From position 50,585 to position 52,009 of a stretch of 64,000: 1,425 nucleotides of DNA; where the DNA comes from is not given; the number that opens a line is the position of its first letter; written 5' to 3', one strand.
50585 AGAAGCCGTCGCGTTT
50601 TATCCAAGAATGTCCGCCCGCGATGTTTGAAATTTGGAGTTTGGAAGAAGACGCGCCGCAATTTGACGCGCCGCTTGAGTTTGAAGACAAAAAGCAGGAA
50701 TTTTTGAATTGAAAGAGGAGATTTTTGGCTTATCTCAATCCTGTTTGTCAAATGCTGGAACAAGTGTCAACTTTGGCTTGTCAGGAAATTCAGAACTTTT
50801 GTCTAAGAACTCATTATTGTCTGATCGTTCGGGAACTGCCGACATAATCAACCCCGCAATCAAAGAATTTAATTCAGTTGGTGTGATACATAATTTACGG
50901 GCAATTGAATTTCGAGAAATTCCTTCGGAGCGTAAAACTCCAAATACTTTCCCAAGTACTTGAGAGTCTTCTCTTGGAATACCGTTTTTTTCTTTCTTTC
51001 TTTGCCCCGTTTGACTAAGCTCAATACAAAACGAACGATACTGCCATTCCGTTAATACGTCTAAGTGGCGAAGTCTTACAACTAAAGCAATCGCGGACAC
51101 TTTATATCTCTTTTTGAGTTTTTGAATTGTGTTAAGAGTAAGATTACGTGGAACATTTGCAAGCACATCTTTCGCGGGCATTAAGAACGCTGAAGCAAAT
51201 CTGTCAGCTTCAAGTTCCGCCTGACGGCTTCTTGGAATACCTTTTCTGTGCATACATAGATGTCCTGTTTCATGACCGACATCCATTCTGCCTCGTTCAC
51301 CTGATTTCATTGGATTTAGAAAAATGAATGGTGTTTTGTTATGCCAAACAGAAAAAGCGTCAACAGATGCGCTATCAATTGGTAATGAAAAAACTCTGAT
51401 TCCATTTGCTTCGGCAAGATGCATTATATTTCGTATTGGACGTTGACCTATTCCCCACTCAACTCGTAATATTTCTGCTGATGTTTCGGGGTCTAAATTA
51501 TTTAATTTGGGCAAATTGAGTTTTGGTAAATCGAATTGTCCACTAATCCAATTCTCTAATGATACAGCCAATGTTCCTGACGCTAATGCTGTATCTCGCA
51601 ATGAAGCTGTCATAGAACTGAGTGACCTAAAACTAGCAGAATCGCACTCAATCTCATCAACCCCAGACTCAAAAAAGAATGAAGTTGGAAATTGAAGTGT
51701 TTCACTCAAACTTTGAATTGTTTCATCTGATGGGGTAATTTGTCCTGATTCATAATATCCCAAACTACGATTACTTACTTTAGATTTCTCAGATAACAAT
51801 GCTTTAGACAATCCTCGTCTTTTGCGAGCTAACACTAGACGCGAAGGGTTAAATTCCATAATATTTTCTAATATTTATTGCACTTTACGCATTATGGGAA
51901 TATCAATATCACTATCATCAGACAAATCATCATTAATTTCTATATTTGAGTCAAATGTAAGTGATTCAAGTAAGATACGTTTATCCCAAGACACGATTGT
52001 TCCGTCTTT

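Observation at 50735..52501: Uncharacterised 208-aa gene coupled to an XRE-ImmA/IrrE fusion: candidate toxin/effector plus protease-repressor module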

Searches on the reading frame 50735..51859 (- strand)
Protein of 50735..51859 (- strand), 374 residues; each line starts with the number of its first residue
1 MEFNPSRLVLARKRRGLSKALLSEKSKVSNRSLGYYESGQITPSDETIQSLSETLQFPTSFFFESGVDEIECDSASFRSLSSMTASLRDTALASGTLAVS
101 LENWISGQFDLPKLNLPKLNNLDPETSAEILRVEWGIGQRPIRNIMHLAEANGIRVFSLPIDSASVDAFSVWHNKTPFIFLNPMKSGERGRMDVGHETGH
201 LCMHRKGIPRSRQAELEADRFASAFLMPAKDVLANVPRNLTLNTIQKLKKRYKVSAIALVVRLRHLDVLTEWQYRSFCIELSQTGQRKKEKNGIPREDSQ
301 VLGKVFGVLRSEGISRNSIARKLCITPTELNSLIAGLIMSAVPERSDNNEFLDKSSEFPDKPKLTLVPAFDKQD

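Call 3: search_protein_families(library=pfam, proteins=[window:50735-51859:-], max_evalue=0.1)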
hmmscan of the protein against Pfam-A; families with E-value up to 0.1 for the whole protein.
window:50735-51859:- (374 aa): 4 families
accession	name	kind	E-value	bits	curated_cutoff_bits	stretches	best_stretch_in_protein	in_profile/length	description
PF06114.19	Peptidase_M78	-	1.5e-21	76.9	22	1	149-263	1-122/123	IrrE N-terminal-like domain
PF01381.28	HTH_3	-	7.8e-13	48.7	23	1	11-61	4-54/55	Helix-turn-helix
PF13560.12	HTH_31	-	1.6e-06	28.8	27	1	10-58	8-57/64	Helix-turn-helix domain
PF12844.13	HTH_19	-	9.9e-06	25.8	30.2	1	7-59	3-55/64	Helix-turn-helix domain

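Call 4: search_protein_families(library=padloc, proteins=[window:50735-51859:-], max_evalue=0.1)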
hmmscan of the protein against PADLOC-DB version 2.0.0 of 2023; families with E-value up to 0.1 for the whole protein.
window:50735-51859:- (374 aa): 19 families
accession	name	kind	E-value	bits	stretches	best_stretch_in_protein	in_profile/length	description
PDLC03949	RmrA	-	2.2e-140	465.7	1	3-366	2-361/363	-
PDLC03946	RmrA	-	3e-118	392.6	1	3-346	2-347/357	-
PDLC03955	RmrA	-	8.2e-69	230.6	1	2-335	19-358/371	-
PDLC03950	RmrA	-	5.8e-64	214.4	1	3-338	2-351/369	-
PDLC03948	RmrA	-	2.4e-59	199.2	1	2-335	7-361/397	-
PDLC03952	RmrA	-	2.4e-59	199.1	1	3-343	22-383/395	-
PDLC03944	RmrA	-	5.8e-59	198.1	1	2-290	5-307/384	-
PDLC03943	RmrA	-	2.6e-57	192.6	1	2-340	1-349/370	-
PDLC03947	RmrA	-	6.2e-57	191.1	1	3-332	11-359/383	-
PDLC03954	RmrA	-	3.2e-51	172.4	1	2-343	9-370/380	-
PDLC03951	RmrA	-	1.2e-50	170.7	1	3-334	8-356/400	-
PDLC03953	RmrA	-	3.3e-39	133.2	1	3-335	5-351/373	-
PDLC03956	RmrA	-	2.2e-38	130.4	1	2-334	7-358/399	-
PDLC03945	RmrA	-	6.8e-34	115.7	1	3-290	2-317/394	-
PDLC04141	capP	-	1.8e-21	74.8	1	131-265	12-152/242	capP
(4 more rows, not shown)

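Call 5: search_protein_families(library=ncbifam, proteins=[window:50735-51859:-], max_evalue=0.1)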
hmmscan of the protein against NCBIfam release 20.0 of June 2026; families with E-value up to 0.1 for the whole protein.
window:50735-51859:- (374 aa): 9 families
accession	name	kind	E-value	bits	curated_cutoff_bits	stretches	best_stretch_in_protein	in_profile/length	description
NF052239.1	antitox_spr1629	equivalog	7.8e-34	117.4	335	1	4-290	3-317/377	spr1629 family repressor/antitoxin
NF041951.1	phage_RstR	subfamily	1.5e-05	25.2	80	1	6-61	5-60/108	RstR family transcriptional repressor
NF006015.0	PRK08154.1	subfamily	0.00049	19.3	204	1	7-60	34-87/314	anaerobic benzoate catabolism transcriptional regulator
NF010465.0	PRK13890.1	equivalog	0.002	18.2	96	1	13-66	15-68/121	conjugal transfer protein TrbA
NF003162.0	PRK04140.1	equivalog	0.0038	16.3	263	1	8-58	131-181/317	transcriptional regulator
NF007408.0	PRK09943.1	equivalog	0.0054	16.3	211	1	7-65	11-69/185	HTH-type transcriptional regulator PuuR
NF007257.0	PRK09706.1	subfamily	0.0056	16.5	101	1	7-59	9-62/135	transcriptional repressor DicA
TIGR00270.2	TIGR00270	equivalog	0.014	15.3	110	1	11-56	83-128/159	multiprotein bridging factor aMBF1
TIGR03070.1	couple_hipB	subfamily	0.041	13.8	71.65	0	10-43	9-42/58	type II toxin-antitoxin system Y4mF family antitoxin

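Call 14: search_protein_families(library=phrogs, proteins=[window:50735-51859:-], max_evalue=0.1)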
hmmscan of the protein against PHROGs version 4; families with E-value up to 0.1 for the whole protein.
window:50735-51859:- (374 aa): 13 families
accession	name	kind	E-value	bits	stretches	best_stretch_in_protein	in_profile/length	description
phrog_2439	-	transcription regulation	2.1e-92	310.8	1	1-336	5-353/367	transcriptional regulator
phrog_87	-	other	3e-13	51.1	1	139-267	37-165/227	metallo-protease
phrog_1914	-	unknown function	7.1e-11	43.2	1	149-271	51-182/222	-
phrog_8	-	transcription regulation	3.1e-08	34.5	1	7-65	80-138/346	transcriptional regulator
phrog_3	-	transcription regulation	3.3e-07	31.4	1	1-159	86-242/430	transcriptional repressor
phrog_5823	-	transcription regulation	0.00024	21.3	1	7-65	10-69/404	transcriptional regulator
phrog_1516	-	unknown function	0.0017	19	0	214-263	127-173/227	-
phrog_2328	-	transcription regulation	0.003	18.4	0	6-60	18-72/128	transcriptional repressor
phrog_147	-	transcription regulation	0.0042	18.4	1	7-58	8-60/100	transcriptional regulator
phrog_2104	-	unknown function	0.0059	17.8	1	3-51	39-87/103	-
phrog_4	-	transcription regulation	0.0095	15.9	1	10-70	143-199/400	transcriptional repressor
phrog_2967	-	transcription regulation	0.011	16.3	1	7-68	14-75/225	transcriptional regulator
phrog_19315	-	unknown function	0.038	14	1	162-267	64-180/348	-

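Call 59: find_homologous_proteins(query=window:50738-51859:-, max_evalue=1e-30)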
Query window:50738-51859:- (374 aa): 3699 proteins with E <= 1e-30 among 8000 candidates; the best 120 are listed.
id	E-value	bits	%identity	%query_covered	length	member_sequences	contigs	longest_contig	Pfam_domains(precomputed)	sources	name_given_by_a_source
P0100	2.2e-244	828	100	100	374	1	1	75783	PF12844.14,PF01381.29,PF06114.20,PF13560.13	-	-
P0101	2.9e-161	554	69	98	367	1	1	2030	PF06114.20,PF13560.13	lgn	-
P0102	2.5e-160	551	69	98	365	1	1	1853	PF01381.29,PF06114.20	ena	-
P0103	4.4e-158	544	69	98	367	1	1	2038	PF01381.29,PF06114.20,PF13560.13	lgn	-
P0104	6.5e-155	533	67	98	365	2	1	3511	PF12844.14,PF01381.29,PF06114.20,PF13560.13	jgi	jgi:Zn-dependent peptidase ImmA (M78 family)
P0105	4.3e-154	531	69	93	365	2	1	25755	PF01381.29,PF06114.20,PF13560.13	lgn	-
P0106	6.3e-154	530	70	91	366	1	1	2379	PF01381.29,PF06114.20,PF13560.13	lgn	-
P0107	2.3e-153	528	64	98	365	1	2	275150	PF01381.29,PF06114.20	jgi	jgi:Zn-dependent peptidase ImmA (M78 family)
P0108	2.9e-153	528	65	98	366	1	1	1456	PF01381.29,PF06114.20,PF13560.13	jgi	-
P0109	4.1e-153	527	66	98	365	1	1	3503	PF01381.29,PF06114.20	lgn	-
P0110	5.6e-152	524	66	97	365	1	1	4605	PF01381.29,PF06114.20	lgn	-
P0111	4.3e-151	521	63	98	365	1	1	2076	PF01381.29,PF06114.20,PF13560.13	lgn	-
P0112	8.6e-151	520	67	91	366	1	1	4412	PF01381.29,PF06114.20,PF13560.13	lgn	-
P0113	1.7e-150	519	68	94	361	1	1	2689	PF01381.29,PF06114.20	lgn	-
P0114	3.8e-149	514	62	97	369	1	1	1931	PF01381.29,PF06114.20,PF13560.13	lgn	-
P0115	4.5e-149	514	63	98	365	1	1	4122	PF01381.29,PF06114.20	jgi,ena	-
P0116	9.0e-149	513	63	99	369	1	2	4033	PF01381.29,PF06114.20,PF13560.13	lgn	-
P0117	1.0e-148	513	67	91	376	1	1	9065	PF12844.14,PF01381.29,PF06114.20,PF13560.13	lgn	-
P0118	1.3e-147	509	62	98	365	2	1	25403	PF01381.29,PF06114.20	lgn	-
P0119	2.0e-147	509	66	93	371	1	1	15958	PF01381.29,PF06114.20,PF13560.13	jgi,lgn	jgi:Zn-dependent peptidase ImmA (M78 family)/transcriptional regulator with XRE-family HTH domain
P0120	3.6e-147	508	64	98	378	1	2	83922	PF01381.29,PF06114.20,PF13560.13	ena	-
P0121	5.5e-147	507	65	93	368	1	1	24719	PF01381.29,PF06114.20,PF13560.13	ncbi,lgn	-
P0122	6.3e-146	504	66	91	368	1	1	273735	PF01381.29,PF06114.20,PF13560.13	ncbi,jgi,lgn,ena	ncbi:MAG TPA: XRE family transcriptional regulator [Pyrinomonadaceae bacterium]|jgi:Zn-dependent pep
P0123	2.7e-145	502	66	91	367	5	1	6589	PF01381.29,PF06114.20,PF13560.13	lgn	-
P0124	3.1e-145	502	62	98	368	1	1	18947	PF01381.29,PF06114.20,PF13560.13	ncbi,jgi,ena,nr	ncbi:MAG: XRE family transcriptional regulator [Acidobacteria bacterium]|nr:MAG: XRE family transcri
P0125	1.7e-144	499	64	92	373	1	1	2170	PF01381.29,PF06114.20,PF13560.13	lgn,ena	-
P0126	2.8e-144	498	64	94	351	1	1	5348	PF06114.20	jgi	jgi:Zn-dependent peptidase ImmA (M78 family)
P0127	5.9e-144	497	62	98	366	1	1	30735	PF01381.29,PF06114.20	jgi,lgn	jgi:Zn-dependent peptidase ImmA (M78 family)/transcriptional regulator with XRE-family HTH domain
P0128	9.3e-144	497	62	98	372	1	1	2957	PF01381.29,PF06114.20,PF13560.13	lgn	-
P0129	5.6e-143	494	63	98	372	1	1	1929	PF12844.14,PF01381.29,PF06114.20,PF13560.13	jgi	jgi:Zn-dependent peptidase ImmA (M78 family)/transcriptional regulator with XRE-family HTH domain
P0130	1.0e-142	493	62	93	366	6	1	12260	PF01381.29,PF06114.20,PF13560.13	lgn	-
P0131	1.2e-142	493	63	92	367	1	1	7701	PF01381.29,PF06114.20,PF13560.13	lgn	-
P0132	1.9e-142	492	60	98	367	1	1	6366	PF01381.29,PF06114.20,PF13560.13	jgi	jgi:Zn-dependent peptidase ImmA (M78 family)/DNA-binding XRE family transcriptional regulator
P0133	3.6e-142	491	64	91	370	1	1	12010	PF01381.29,PF06114.20,PF13560.13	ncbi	-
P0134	1.5e-141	489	64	91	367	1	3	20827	PF01381.29,PF06114.20,PF13560.13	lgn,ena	-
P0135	1.6e-141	489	60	96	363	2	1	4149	PF01381.29,PF06114.20,PF13560.13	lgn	-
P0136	1.6e-140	486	59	98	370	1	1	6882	PF01381.29,PF06114.20,PF13560.13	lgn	-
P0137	3.3e-140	485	59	98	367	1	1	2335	PF01381.29,PF06114.20,PF13560.13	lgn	-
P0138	3.8e-140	485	61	94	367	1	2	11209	PF01381.29,PF06114.20,PF13560.13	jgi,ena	jgi:Zn-dependent peptidase ImmA (M78 family)/DNA-binding XRE family transcriptional regulator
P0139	4.4e-140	485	59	98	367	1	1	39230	PF01381.29,PF06114.20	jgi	jgi:Zn-dependent peptidase ImmA (M78 family)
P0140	4.5e-140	485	62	98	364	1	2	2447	PF01381.29,PF06114.20,PF13560.13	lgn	-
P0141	6.2e-140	484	62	91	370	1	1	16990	PF01381.29,PF06114.20,PF13560.13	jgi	jgi:Zn-dependent peptidase ImmA (M78 family)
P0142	7.6e-140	484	63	98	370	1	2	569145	PF12844.14,PF01381.29,PF06114.20,PF13560.13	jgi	jgi:Zn-dependent peptidase ImmA (M78 family)/transcriptional regulator with XRE-family HTH domain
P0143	1.8e-139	483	62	98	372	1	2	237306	PF01381.29,PF06114.20,PF13560.13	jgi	jgi:Zn-dependent peptidase ImmA (M78 family)/DNA-binding XRE family transcriptional regulator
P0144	2.0e-139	482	60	98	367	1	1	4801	PF01381.29,PF06114.20,PF13560.13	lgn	-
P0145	1.3e-138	480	62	91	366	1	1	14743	PF01381.29,PF06114.20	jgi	jgi:Zn-dependent peptidase ImmA (M78 family)/transcriptional regulator with XRE-family HTH domain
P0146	1.3e-138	480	60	93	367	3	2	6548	PF01381.29,PF06114.20,PF13560.13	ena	-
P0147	1.6e-138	479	60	97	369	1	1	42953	PF01381.29,PF06114.20,PF13560.13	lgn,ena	-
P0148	4.2e-138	478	63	91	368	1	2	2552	PF01381.29,PF06114.20,PF13560.13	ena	-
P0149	1.1e-137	477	60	93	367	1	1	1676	PF01381.29,PF06114.20,PF13560.13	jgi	jgi:Zn-dependent peptidase ImmA (M78 family)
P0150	1.3e-137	477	62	91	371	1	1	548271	PF01381.29,PF06114.20,PF13560.13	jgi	jgi:Zn-dependent peptidase ImmA (M78 family)/transcriptional regulator with XRE-family HTH domain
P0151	2.5e-137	476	59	98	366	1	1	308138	PF01381.29,PF06114.20,PF13560.13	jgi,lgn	jgi:Zn-dependent peptidase ImmA (M78 family)/transcriptional regulator with XRE-family HTH domain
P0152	4.6e-137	475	59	94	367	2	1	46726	PF01381.29,PF06114.20,PF13560.13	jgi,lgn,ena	-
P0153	1.1e-136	473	61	91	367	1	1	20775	PF01381.29,PF06114.20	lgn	-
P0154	3.4e-136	472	62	91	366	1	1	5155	PF01381.29,PF06114.20,PF13560.13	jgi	jgi:Zn-dependent peptidase ImmA (M78 family)/DNA-binding XRE family transcriptional regulator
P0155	1.3e-135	470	62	91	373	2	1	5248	PF12844.14,PF01381.29,PF06114.20,PF13560.13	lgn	-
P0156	1.5e-135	470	61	91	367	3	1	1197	PF01381.29,PF06114.20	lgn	-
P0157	3.0e-135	469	61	91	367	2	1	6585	PF01381.29,PF06114.20,PF13560.13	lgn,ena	-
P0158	7.7e-135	467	58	98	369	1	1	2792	PF01381.29,PF06114.20,PF13560.13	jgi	jgi:Zn-dependent peptidase ImmA (M78 family)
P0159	1.4e-134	466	61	91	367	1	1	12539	PF12844.14,PF01381.29,PF06114.20,PF13560.13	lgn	-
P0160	2.4e-134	466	58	98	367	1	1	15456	PF01381.29,PF06114.20,PF13560.13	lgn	-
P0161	5.0e-134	465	60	91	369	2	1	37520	PF12844.14,PF01381.29,PF06114.20,PF13560.13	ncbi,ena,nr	ncbi:MAG TPA: XRE family transcriptional regulator [Pyrinomonadaceae bacterium]|nr:XRE family transc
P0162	8.9e-134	464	58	97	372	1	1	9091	PF01381.29,PF06114.20,PF13560.13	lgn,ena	-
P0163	9.8e-134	464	59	92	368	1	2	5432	PF12844.14,PF01381.29,PF06114.20,PF13560.13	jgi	jgi:Zn-dependent peptidase ImmA (M78 family)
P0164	1.4e-132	460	58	98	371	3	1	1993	PF01381.29,PF06114.20,PF13560.13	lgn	-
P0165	1.7e-132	460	57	98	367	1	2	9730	PF01381.29,PF06114.20,PF13560.13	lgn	-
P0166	4.6e-132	458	59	98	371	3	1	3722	PF01381.29,PF06114.20,PF13560.13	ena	-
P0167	1.6e-131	456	61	88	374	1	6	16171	PF01381.29,PF06114.20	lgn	-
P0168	3.0e-131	456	60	93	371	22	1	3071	PF01381.29,PF06114.20,PF13560.13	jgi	jgi:Zn-dependent peptidase ImmA (M78 family)/DNA-binding XRE family transcriptional regulator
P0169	4.5e-131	455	58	97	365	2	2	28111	PF01381.29,PF06114.20,PF13560.13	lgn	-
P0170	9.0e-131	454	60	92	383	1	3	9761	PF01381.29,PF06114.20,PF13560.13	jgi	jgi:Zn-dependent peptidase ImmA (M78 family)/DNA-binding XRE family transcriptional regulator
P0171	1.0e-130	454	57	98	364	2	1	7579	PF01381.29,PF06114.20,PF13560.13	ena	-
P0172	7.2e-130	451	59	92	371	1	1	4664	PF01381.29,PF06114.20,PF13560.13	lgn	-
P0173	1.6e-129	450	57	99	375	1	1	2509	PF01381.29,PF06114.20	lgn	-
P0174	4.7e-129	448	59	90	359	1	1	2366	PF01381.29,PF06114.20,PF13560.13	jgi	jgi:Zn-dependent peptidase ImmA (M78 family)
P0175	5.6e-129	448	58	92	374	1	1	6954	PF01381.29,PF06114.20,PF13560.13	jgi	jgi:Zn-dependent peptidase ImmA (M78 family)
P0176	2.7e-128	446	60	92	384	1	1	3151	PF01381.29,PF06114.20,PF13560.13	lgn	-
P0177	9.7e-128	444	57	91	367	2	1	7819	PF06114.20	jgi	jgi:Zn-dependent peptidase ImmA (M78 family)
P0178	2.4e-126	439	55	98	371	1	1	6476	PF01381.29,PF06114.20,PF13560.13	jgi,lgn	jgi:Zn-dependent peptidase ImmA (M78 family)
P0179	1.6e-125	437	56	98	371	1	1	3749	PF01381.29,PF06114.20,PF13560.13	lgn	-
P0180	3.8e-124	432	57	91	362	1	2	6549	PF01381.29,PF06114.20,PF13560.13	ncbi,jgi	jgi:Zn-dependent peptidase ImmA (M78 family)/transcriptional regulator with XRE-family HTH domain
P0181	7.1e-124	431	54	98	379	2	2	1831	PF12844.14,PF01381.29,PF06114.20,PF13560.13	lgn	-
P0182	8.9e-124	431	54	98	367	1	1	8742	PF01381.29,PF06114.20,PF13560.13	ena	-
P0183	1.8e-123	430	58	90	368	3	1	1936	PF01381.29,PF06114.20,PF13560.13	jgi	-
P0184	3.8e-123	429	53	100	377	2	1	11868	PF01381.29,PF06114.20,PF13560.13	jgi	-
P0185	1.3e-122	427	57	91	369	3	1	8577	PF01381.29,PF06114.20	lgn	-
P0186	1.7e-122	427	57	91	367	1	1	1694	PF01381.29,PF06114.20,PF13560.13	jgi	jgi:Zn-dependent peptidase ImmA (M78 family)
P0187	3.3e-122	426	57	91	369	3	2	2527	PF12844.14,PF01381.29,PF06114.20,PF13560.13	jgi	-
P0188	2.8e-121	423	56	89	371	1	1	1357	PF06114.20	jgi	jgi:Zn-dependent peptidase ImmA (M78 family)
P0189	3.8e-121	422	56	91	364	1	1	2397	PF01381.29,PF06114.20,PF13560.13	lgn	-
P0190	1.1e-120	421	56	93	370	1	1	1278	PF01381.29,PF06114.20,PF13560.13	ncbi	-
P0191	1.4e-120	421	56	91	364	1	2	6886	PF01381.29,PF06114.20,PF13560.13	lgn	-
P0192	2.2e-120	420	58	91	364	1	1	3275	PF01381.29,PF06114.20,PF13560.13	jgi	jgi:Zn-dependent peptidase ImmA (M78 family)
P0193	4.6e-120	419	56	91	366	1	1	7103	PF01381.29,PF06114.20,PF13560.13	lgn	-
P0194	1.1e-119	418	55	91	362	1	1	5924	PF01381.29,PF06114.20,PF13560.13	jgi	jgi:Zn-dependent peptidase ImmA (M78 family)/DNA-binding XRE family transcriptional regulator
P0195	2.8e-119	416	53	98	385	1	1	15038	PF01381.29,PF06114.20,PF13560.13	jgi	jgi:Zn-dependent peptidase ImmA (M78 family)/transcriptional regulator with XRE-family HTH domain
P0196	6.6e-119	415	55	91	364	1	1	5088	PF01381.29,PF06114.20,PF13560.13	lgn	-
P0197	9.5e-119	414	51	98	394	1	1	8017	PF01381.29,PF06114.20,PF13560.13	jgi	jgi:Zn-dependent peptidase ImmA (M78 family)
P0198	2.5e-118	413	55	91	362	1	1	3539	PF01381.29,PF06114.20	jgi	jgi:Zn-dependent peptidase ImmA (M78 family)/DNA-binding XRE family transcriptional regulator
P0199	5.9e-118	412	54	93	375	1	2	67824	PF01381.29,PF06114.20,PF13560.13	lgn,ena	-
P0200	6.9e-118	412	51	96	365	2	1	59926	PF01381.29,PF06114.20,PF13560.13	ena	-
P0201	2.2e-117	410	54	94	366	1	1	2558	PF01381.29,PF06114.20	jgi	jgi:Zn-dependent peptidase ImmA (M78 family)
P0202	7.6e-117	408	55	92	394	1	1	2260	PF12844.14,PF01381.29,PF06114.20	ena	-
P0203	8.6e-117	408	55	91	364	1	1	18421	PF01381.29,PF06114.20,PF13560.13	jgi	jgi:Zn-dependent peptidase ImmA (M78 family)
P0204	1.0e-116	408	54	91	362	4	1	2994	PF01381.29,PF06114.20,PF13560.13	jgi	-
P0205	1.8e-116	407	54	94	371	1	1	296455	PF01381.29,PF06114.20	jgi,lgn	jgi:Zn-dependent peptidase ImmA (M78 family)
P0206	1.9e-116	407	53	93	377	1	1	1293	PF01381.29,PF06114.20,PF13560.13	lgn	-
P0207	3.5e-116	406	55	91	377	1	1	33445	PF01381.29,PF06114.20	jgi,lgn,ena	-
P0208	4.0e-116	406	56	91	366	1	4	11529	PF01381.29,PF06114.20,PF13560.13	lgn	-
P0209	6.1e-116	405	53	94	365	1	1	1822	PF01381.29,PF06114.20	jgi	jgi:Zn-dependent peptidase ImmA (M78 family)/transcriptional regulator with XRE-family HTH domain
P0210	8.7e-116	405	54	98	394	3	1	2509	PF01381.29,PF06114.20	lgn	-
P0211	1.6e-115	404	52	98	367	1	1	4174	PF12844.14,PF01381.29,PF06114.20,PF13560.13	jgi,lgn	jgi:Zn-dependent peptidase ImmA (M78 family)/DNA-binding XRE family transcriptional regulator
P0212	4.4e-115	402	53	98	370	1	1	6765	PF01381.29,PF06114.20,PF13560.13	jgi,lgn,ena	jgi:Zn-dependent peptidase ImmA (M78 family)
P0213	4.6e-115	402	53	92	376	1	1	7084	PF06114.20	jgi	jgi:Zn-dependent peptidase ImmA (M78 family)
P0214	5.3e-115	402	53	94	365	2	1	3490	PF06114.20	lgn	-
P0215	5.9e-115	402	52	94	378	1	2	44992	PF01381.29,PF06114.20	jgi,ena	jgi:Zn-dependent peptidase ImmA (M78 family)/DNA-binding XRE family transcriptional regulator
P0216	7.6e-115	402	52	98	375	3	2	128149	PF01381.29,PF06114.20,PF13560.13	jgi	jgi:Zn-dependent peptidase ImmA (M78 family)/transcriptional regulator with XRE-family HTH domain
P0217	7.7e-115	402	53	98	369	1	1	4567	PF01381.29,PF06114.20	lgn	-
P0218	9.1e-115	401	51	98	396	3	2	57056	PF06114.20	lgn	-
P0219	3.5e-114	399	55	90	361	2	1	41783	PF01381.29,PF06114.20,PF13560.13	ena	-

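Call 80: search_solved_structures(query=window:50738-51859:-, max_evalue=0.01, show_alignments=1)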
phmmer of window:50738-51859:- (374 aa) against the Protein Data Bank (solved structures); distinct sequences matched with E-value up to 0.01: 1.
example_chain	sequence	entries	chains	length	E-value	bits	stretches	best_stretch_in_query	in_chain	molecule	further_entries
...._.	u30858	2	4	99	0.00058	22.1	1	6-59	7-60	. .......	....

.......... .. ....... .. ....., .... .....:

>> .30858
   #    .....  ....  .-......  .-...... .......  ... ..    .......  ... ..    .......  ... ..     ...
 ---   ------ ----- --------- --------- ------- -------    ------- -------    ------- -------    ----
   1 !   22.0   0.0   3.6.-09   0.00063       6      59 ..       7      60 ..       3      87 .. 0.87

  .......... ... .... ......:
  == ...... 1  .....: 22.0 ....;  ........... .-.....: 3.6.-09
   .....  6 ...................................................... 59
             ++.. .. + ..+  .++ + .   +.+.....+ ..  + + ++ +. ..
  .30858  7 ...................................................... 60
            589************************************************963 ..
